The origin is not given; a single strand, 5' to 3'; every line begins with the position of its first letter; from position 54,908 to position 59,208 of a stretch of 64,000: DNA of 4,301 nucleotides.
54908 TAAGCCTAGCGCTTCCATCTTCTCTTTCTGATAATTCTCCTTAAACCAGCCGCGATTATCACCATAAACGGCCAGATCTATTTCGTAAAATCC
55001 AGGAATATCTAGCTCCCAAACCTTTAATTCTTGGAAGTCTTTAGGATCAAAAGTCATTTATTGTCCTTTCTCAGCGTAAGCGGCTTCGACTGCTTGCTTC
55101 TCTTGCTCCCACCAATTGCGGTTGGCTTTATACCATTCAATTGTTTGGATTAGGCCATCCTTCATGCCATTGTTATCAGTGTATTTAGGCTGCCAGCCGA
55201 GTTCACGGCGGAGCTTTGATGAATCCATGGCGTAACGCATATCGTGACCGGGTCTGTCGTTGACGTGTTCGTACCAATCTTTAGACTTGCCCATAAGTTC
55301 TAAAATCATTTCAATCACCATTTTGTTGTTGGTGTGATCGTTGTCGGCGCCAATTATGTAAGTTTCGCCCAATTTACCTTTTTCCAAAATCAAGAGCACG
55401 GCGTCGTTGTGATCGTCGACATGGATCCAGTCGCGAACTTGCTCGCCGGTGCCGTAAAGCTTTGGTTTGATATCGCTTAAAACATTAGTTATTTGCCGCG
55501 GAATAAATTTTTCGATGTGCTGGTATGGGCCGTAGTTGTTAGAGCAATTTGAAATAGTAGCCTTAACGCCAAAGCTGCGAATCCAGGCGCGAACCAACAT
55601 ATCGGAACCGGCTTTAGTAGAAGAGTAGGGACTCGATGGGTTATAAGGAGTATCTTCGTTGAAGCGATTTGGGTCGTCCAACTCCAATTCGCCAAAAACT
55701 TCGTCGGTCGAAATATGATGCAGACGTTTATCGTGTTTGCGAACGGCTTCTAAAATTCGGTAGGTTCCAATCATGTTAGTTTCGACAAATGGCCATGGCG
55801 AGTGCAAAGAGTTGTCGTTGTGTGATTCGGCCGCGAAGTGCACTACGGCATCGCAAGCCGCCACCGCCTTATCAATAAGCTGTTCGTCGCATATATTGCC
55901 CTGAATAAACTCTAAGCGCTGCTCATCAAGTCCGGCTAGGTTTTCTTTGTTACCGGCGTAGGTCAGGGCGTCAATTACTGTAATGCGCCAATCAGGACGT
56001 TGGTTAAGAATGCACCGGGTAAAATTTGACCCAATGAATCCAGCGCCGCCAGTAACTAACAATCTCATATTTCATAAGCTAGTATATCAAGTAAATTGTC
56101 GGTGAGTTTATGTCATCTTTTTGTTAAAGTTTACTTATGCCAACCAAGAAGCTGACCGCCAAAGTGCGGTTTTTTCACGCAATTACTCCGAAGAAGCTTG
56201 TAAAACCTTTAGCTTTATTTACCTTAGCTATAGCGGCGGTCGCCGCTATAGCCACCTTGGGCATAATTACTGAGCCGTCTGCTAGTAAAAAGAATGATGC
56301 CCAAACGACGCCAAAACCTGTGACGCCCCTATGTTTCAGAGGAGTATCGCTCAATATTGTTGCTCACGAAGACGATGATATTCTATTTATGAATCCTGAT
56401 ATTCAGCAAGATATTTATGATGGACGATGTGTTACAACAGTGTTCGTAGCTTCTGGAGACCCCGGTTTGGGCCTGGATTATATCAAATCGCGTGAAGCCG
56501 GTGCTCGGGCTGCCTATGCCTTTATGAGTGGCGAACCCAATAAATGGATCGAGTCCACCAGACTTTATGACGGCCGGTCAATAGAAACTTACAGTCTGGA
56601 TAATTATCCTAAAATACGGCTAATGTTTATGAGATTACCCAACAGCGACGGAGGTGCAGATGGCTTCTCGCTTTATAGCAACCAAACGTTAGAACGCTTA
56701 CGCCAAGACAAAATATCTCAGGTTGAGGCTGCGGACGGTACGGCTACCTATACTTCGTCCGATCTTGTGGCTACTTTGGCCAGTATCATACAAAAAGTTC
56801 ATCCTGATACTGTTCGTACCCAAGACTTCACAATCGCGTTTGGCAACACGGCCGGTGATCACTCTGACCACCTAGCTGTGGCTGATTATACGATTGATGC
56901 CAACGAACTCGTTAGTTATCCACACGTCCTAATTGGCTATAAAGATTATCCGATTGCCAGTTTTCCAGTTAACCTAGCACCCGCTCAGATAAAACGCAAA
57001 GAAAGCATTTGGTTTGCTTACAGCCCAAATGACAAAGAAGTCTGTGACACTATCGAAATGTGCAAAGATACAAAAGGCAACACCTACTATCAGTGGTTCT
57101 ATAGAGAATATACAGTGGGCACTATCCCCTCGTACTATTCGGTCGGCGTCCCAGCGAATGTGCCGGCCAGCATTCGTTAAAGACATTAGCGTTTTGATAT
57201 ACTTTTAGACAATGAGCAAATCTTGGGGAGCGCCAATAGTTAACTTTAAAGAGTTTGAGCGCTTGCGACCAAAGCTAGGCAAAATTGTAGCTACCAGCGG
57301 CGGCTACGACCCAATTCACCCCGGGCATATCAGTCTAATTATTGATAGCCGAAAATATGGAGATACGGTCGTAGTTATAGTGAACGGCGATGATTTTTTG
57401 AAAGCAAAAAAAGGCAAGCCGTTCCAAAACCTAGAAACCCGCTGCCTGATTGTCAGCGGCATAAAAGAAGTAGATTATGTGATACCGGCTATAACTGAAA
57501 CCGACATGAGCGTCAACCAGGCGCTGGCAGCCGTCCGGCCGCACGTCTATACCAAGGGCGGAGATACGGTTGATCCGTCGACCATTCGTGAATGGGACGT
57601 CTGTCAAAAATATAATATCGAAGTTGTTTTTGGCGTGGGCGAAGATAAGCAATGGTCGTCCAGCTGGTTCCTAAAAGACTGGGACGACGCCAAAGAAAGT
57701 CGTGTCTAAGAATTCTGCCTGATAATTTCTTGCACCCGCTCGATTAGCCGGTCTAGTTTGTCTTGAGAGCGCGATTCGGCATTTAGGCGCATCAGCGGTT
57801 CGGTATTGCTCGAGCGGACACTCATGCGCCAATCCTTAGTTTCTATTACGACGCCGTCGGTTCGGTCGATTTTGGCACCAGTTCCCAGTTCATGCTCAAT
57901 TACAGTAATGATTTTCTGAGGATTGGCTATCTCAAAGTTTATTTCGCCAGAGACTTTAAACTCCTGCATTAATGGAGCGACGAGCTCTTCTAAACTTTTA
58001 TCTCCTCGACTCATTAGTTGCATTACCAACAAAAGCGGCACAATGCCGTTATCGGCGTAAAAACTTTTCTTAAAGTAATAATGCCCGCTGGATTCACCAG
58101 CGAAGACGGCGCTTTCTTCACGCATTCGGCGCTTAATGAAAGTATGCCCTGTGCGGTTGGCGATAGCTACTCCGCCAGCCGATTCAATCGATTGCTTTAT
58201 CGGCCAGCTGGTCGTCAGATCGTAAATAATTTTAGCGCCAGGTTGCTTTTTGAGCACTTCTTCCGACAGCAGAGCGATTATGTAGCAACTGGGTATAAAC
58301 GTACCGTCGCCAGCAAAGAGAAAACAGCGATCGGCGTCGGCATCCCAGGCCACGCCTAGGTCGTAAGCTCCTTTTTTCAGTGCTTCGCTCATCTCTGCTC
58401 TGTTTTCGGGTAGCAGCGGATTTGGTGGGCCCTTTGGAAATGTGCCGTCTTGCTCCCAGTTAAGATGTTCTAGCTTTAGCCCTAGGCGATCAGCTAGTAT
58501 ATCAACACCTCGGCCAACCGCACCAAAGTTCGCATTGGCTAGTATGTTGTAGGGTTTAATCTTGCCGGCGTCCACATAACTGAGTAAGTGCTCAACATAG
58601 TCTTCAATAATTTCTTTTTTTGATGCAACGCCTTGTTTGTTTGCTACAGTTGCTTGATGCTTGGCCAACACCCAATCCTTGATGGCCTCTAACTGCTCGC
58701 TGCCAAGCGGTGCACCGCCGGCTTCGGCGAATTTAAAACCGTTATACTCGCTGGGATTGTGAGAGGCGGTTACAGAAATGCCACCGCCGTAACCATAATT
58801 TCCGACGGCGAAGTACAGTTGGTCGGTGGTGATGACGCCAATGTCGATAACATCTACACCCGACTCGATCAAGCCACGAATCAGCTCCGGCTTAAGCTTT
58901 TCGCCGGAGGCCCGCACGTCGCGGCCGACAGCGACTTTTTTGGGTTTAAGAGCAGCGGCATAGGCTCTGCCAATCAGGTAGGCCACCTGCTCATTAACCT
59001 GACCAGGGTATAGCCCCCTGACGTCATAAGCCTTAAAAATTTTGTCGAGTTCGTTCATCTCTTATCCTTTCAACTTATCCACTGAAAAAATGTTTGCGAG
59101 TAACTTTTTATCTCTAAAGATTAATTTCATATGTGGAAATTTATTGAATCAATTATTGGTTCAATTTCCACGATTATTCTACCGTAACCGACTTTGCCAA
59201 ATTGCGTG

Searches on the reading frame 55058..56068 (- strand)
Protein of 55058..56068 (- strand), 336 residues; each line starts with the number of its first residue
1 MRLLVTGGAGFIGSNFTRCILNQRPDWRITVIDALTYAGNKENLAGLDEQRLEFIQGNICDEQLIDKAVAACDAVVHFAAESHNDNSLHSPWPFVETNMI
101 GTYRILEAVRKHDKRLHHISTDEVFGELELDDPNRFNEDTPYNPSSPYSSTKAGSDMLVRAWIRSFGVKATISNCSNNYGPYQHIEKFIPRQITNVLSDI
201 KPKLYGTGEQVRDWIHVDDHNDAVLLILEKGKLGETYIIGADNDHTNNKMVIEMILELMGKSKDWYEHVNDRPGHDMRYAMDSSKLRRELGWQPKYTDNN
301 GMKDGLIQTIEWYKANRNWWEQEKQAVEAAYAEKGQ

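Call 6: search_protein_families(library=pfam, proteins=[window:55058-56068:-])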
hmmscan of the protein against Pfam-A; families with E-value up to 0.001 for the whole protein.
window:55058-56068:- (336 aa): 8 families
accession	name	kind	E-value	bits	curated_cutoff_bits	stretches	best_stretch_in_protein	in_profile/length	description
PF16363.11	GDP_Man_Dehyd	-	9.2e-74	249.3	27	1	4-303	1-330/332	GDP-mannose 4,6 dehydratase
PF01370.27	Epimerase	-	2.5e-62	210.9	20.9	1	4-240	2-240/240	NAD dependent epimerase/dehydratase family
PF01073.25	3Beta_HSD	-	8.7e-16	58.2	22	1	4-161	1-159/280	3-beta hydroxysteroid dehydrogenase/isomerase family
PF07993.18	NAD_binding_4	-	6.7e-12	45.5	20.1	1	5-177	1-206/258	Male sterility protein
PF04321.23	RmlD_sub_bind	-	9.5e-12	45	27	1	1-162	1-139/287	RmlD substrate binding domain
PF02719.21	Polysacc_synt_2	-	1.5e-11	44.4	20.2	1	3-123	1-130/293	Polysaccharide biosynthesis protein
PF13460.12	NAD_binding_10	-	2.1e-06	28.1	27.2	1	7-125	1-102/184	NAD(P)H-binding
PF05368.20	NmrA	-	0.00035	20.7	27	1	2-78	4-76/298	NmrA-like family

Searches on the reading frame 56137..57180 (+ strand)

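Call 6: search_protein_families(library=pfam, proteins=[window:56137-57180:+])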
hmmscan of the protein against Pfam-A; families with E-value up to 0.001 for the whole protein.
window:56137-57180:+ (347 aa): 1 family
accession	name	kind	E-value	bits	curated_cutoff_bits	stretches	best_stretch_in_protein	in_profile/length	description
PF02585.22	PIG-L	-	1.1e-11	45.7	28.2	1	72-130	1-66/129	GlcNAc-PI de-N-acetylase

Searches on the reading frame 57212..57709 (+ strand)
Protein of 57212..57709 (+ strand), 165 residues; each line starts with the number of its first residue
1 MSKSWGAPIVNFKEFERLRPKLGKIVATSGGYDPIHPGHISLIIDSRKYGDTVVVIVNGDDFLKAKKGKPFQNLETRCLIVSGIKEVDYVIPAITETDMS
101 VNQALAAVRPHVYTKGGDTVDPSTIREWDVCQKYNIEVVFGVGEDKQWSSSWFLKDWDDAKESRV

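Call 6: search_protein_families(library=pfam, proteins=[window:57212-57709:+])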
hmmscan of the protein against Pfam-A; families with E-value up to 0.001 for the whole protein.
window:57212-57709:+ (165 aa): 1 family
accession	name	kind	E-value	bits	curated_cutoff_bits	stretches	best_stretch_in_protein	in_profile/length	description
PF01467.32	CTP_transf_like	-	7.7e-13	49.2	21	1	29-135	3-105/133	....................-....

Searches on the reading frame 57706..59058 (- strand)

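Call 6: search_protein_families(library=pfam, proteins=[window:57706-59058:-])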
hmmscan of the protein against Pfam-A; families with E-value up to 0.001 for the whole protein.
window:57706-59058:- (450 aa): 4 families
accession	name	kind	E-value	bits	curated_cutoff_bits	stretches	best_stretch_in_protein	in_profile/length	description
PF02878.22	PGM_PMM_I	-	1.1e-36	126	22.5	1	6-132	2-133/138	Phosphoglucomutase/phosphomannomutase, alpha/beta/alpha domain I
PF02880.22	PGM_PMM_III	-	1.1e-23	83.9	20.7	1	259-367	4-115/115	Phosphoglucomutase/phosphomannomutase, alpha/beta/alpha domain III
PF02879.22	PGM_PMM_II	-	5.6e-17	62.6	29.3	1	152-252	1-103/103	Phosphoglucomutase/phosphomannomutase, alpha/beta/alpha domain II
PF00408.26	PGM_PMM_IV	-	1.7e-10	41.3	23.1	1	372-443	1-66/68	Phosphoglucomutase/phosphomannomutase, C-terminal domain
